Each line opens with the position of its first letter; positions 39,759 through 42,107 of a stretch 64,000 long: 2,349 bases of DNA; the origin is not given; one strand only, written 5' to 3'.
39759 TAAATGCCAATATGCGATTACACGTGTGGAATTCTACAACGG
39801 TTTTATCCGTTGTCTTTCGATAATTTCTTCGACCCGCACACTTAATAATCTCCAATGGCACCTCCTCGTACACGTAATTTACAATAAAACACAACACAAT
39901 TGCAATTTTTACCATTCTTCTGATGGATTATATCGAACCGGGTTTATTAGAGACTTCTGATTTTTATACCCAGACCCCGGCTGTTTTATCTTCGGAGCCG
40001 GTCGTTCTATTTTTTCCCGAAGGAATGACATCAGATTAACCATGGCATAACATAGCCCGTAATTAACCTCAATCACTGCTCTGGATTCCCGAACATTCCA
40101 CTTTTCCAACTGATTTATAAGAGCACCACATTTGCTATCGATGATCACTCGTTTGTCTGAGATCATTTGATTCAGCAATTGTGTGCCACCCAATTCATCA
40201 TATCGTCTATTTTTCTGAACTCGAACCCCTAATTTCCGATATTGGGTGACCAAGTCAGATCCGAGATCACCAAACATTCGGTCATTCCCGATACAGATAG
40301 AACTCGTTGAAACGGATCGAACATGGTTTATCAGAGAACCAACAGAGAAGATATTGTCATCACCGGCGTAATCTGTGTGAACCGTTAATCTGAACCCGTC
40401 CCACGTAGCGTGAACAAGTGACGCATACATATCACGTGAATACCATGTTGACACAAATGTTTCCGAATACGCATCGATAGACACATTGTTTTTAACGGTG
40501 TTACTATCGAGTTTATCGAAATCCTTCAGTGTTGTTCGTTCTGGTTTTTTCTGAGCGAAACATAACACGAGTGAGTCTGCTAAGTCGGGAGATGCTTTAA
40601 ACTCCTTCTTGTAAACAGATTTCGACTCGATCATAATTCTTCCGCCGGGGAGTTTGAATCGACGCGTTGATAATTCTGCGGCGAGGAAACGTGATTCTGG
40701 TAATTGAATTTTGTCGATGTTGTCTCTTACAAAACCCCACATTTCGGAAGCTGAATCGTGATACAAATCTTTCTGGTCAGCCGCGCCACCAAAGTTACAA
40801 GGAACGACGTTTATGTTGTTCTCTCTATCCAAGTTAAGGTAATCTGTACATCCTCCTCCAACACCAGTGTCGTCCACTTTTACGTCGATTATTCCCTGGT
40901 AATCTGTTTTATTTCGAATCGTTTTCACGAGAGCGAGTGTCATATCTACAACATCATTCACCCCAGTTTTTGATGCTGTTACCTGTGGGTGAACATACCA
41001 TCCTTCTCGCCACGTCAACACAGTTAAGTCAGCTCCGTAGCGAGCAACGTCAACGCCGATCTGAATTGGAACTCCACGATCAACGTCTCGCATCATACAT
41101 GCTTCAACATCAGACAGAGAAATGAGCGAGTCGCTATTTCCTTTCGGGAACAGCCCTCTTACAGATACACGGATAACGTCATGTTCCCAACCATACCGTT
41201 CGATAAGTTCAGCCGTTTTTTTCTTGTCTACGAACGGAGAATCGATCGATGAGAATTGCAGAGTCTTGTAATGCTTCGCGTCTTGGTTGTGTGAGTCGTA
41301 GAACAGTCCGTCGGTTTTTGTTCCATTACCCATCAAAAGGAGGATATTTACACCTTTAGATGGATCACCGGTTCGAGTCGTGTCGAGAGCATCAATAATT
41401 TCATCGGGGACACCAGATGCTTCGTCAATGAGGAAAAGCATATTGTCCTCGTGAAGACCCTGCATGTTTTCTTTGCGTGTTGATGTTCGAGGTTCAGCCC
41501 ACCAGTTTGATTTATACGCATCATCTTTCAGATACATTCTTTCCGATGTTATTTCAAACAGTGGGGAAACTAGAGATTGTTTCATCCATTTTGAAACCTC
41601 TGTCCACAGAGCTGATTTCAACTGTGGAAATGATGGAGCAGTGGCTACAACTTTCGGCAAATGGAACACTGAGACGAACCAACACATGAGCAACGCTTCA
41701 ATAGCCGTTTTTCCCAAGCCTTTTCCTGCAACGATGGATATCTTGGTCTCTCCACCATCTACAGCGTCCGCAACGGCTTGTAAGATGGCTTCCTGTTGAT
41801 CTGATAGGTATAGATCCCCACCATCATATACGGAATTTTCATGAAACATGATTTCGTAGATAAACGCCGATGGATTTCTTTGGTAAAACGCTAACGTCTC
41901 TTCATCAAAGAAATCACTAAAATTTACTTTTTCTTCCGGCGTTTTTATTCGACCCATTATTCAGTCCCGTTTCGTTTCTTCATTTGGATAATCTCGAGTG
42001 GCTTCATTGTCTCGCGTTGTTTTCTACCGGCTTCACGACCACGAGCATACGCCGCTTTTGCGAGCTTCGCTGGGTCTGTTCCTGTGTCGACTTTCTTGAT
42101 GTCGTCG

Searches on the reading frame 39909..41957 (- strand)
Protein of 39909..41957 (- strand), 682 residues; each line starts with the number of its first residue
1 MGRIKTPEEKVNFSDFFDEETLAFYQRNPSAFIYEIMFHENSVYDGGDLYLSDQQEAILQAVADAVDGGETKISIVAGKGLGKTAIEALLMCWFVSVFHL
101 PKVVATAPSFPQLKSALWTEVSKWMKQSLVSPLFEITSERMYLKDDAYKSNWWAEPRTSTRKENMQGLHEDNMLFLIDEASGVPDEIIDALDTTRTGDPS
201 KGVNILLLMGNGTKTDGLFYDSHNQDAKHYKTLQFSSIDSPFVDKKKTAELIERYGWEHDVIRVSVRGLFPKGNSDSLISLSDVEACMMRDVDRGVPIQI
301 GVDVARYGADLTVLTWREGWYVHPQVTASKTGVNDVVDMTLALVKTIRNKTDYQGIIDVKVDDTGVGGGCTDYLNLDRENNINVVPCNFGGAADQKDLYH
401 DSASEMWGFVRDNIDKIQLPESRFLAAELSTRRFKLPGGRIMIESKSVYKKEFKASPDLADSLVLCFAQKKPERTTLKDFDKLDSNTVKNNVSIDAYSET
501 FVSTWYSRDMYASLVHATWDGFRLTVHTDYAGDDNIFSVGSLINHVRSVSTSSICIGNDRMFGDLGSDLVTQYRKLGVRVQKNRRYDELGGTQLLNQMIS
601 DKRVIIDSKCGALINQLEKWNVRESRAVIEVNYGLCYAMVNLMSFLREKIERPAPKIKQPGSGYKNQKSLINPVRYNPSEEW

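Call 13: search_protein_families(library=phrogs, proteins=[window:39909-41957:-], max_evalue=0.00001)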
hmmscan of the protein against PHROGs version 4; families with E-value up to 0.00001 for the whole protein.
window:39909-41957:- (682 aa): 2 families
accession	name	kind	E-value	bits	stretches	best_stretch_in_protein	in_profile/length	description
phrog_5902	-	unknown function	4.5e-52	178.5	1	49-350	32-340/359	-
phrog_2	-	head and packaging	2.1e-29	103.8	1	54-522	269-626/807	terminase large subunit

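Call 35: search_protein_families(library=pfam, proteins=[window:39909-41957:-], max_evalue=0.001)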
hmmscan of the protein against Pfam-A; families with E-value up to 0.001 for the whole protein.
window:39909-41957:- (682 aa): 0 families

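Call 37: search_dna_similar(query=window:39909-41957:-, collection=phages, mode=protein, max_rows=15)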
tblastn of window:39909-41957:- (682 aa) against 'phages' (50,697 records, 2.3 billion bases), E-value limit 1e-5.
Records with a match: 224; places in all: 224; records where one place covers at least 80% of the query: 0.
Best place of each record, by identity: <60% 224.
By first word of the organism name: Escherichia 29; Arthrobacter 27; Clostridium 18; Streptomyces 18; Salmonella 17; Xanthomonas 16; Liberibacter 14; Pseudomonas 11; Caudoviricetes 8; Vibrio 6; and 32 more.
By host as written in the record: - 31; Arthrobacter sp. ATCC 21022 26; Escherichia coli 10; Streptomyces griseus ATCC 10137 10; Clostridium perfringens 7; Xanthomonas albilineans CFBP2523 6; Streptomyces scabiei RL-34 5; Clostridium difficile strain CD105HE1 ribotype 076 4; and 84 more.
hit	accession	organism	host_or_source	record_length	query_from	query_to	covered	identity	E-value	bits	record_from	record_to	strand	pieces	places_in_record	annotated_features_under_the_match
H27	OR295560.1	Clostridioides phage phiCD508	Clostridioides difficile LCUS 0508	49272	36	469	64%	40.0%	3e-77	276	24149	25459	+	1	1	hypothetical protein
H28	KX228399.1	Clostridium phage CDKM9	Clostridium difficile strain CD105HE1 ...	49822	36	469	64%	40.0%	3e-77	276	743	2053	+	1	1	terminase large subunit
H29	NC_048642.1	Clostridium phage CDKM9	Clostridium difficile strain CD105HE1 ...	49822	36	469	64%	40.0%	3e-77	276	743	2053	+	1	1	DEAD/DEAH box helicase family protein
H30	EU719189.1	Clostridioides phage phiCD27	Clostridioides difficile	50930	36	469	64%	40.0%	3e-77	276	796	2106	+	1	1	putative terminase B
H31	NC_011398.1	Clostridioides phage phiCD27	Clostridioides difficile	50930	36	469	64%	40.0%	3e-77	276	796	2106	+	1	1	putative terminase B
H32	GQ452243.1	Enterococcus phage phiEf11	Enterococcus faecalis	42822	5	478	70%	36.5%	2e-67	246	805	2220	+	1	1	putative phage terminase B protein | phage terminase A domain protein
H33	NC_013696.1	Enterococcus phage phiEf11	Enterococcus faecalis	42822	5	478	70%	36.5%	2e-67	246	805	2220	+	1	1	DEAD/DEAH box helicase family protein | terminase small subunit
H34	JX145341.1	Clostridium phage phiMMP02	Clostridium difficile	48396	36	469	64%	39.8%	7e-77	275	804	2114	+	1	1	terminase large subunit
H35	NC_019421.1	Clostridium phage phiMMP02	Clostridium difficile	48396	36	469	64%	39.8%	7e-77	275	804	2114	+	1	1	DEAD/DEAH box helicase family protein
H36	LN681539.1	Clostridium phage phiCD505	Clostridium difficile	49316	36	469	64%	39.8%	7e-77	275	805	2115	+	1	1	putative terminase B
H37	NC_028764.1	Clostridium phage phiCD505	Clostridium difficile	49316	36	469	64%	39.8%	7e-77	275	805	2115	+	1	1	DEAD/DEAH box helicase family protein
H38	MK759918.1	Bacillus phage vB_BtS_B83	Bacillus thuringiensis VKM B-83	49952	20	475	67%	37.6%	2e-73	265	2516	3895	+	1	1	terminase large subunit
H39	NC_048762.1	Bacillus phage vB_BtS_B83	Bacillus thuringiensis VKM B-83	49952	20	475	67%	37.6%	2e-73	265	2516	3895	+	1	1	DEAD/DEAH box helicase family protein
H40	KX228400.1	Clostridium phage CDKM15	Clostridium difficile strain CD105HE1 ...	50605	55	469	61%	40.6%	8e-77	274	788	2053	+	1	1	terminase large subunit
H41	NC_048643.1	Clostridium phage CDKM15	Clostridium difficile strain CD105HE1 ...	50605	55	469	61%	40.6%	8e-77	274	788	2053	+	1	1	DEAD/DEAH box helicase family protein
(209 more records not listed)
